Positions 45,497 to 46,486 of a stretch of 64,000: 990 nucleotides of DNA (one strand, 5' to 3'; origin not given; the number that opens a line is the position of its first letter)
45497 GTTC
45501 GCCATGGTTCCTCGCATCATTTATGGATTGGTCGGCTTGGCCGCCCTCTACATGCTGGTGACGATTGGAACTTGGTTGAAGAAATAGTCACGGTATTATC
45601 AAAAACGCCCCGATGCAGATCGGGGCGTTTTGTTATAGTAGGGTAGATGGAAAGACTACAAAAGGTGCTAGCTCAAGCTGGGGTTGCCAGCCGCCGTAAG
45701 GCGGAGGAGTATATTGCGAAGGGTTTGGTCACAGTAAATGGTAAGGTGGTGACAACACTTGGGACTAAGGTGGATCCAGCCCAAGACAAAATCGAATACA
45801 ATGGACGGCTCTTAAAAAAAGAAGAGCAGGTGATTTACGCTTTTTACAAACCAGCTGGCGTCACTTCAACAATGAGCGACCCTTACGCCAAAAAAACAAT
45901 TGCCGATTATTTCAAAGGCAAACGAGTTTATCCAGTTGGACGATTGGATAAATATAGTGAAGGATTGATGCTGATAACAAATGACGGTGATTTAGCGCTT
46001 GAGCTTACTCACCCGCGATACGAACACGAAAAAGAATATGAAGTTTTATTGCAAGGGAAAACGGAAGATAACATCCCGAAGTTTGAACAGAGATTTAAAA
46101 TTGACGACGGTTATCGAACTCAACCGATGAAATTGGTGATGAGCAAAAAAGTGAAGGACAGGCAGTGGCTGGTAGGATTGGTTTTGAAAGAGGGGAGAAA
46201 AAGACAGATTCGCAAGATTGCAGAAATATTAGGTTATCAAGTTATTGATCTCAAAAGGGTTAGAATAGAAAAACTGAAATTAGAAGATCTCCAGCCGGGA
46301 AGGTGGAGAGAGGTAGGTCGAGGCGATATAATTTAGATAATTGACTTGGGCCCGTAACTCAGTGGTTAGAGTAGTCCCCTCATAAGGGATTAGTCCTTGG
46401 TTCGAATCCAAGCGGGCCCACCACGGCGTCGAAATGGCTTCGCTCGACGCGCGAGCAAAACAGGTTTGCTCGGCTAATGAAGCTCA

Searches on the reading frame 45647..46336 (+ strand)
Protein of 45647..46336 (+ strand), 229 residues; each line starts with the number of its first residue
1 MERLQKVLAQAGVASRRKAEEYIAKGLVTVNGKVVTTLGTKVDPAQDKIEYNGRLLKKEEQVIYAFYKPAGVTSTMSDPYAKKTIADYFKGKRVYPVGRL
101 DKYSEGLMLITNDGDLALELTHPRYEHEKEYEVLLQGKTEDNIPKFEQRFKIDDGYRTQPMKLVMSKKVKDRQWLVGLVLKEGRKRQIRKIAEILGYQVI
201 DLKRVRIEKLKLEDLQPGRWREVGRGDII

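Call 6: search_protein_families(library=pfam, proteins=[window:45647-46336:+], max_evalue=0.01)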
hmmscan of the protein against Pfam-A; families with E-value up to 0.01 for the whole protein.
window:45647-46336:+ (229 aa): 4 families
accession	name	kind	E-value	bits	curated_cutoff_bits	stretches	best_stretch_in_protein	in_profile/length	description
PF00849.27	PseudoU_synth_2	-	6e-24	85.4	26.8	1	64-191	3-149/152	RNA pseudouridylate synthase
PF01479.30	S4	-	1.9e-14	53.5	22.8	1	2-44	1-44/48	S4 domain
PF22421.1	SYY_C-terminal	-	0.00026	21.3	27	1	3-46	20-64/83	Tyrosine--tRNA ligase SYY-like C-terminal domain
PF13275.11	S4_2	-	0.0089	16.3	24.6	0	17-53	24-59/65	S4 domain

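Call 7: search_protein_families(library=ncbifam, proteins=[window:45647-46336:+], max_evalue=0.01)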
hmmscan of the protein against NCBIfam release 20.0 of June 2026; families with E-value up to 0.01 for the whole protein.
window:45647-46336:+ (229 aa): 9 families
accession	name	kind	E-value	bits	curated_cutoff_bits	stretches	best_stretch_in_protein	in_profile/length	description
TIGR00093.1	TIGR00093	subfamily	3.3e-40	137.5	109.3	1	67-223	1-159/161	pseudouridine synthase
NF007784.0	PRK10475.1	equivalog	1.6e-37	129.1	318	1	3-225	8-226/290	23S rRNA pseudouridine(2604) synthase RluF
NF007976.1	PRK10700.1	equivalog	2e-35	122.3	290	1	2-223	3-232/291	23S rRNA pseudouridine(2605) synthase RluB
NF008097.0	PRK10839.1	equivalog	1.6e-26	93.3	275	1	3-227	2-226/232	16S rRNA pseudouridine(516) synthase RsuA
NF008487.1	PRK11394.1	equivalog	4.9e-18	65.4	284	1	62-223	29-204/206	23S rRNA pseudouridine(2457) synthase RluE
TIGR00005.1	rluA_subfam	subfamily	1e-06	28.3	192.7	1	2-145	6-173/298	RluA family pseudouridine synthase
NF008321.0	PRK11112.1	equivalog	0.00089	18.6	328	0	81-141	35-96/257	tRNA pseudouridine(65) synthase TruC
NF049952.1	23rRNACMtaseTlyA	equivalog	0.0019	17.7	250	1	4-51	3-51/236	23S rRNA (cytidine-2'-O)-methyltransferase TlyA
TIGR00478.1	tly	subfamily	0.0049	16.2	185.8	1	3-50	1-48/228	TlyA family rRNA (cytidine-2'-O)-methyltransferase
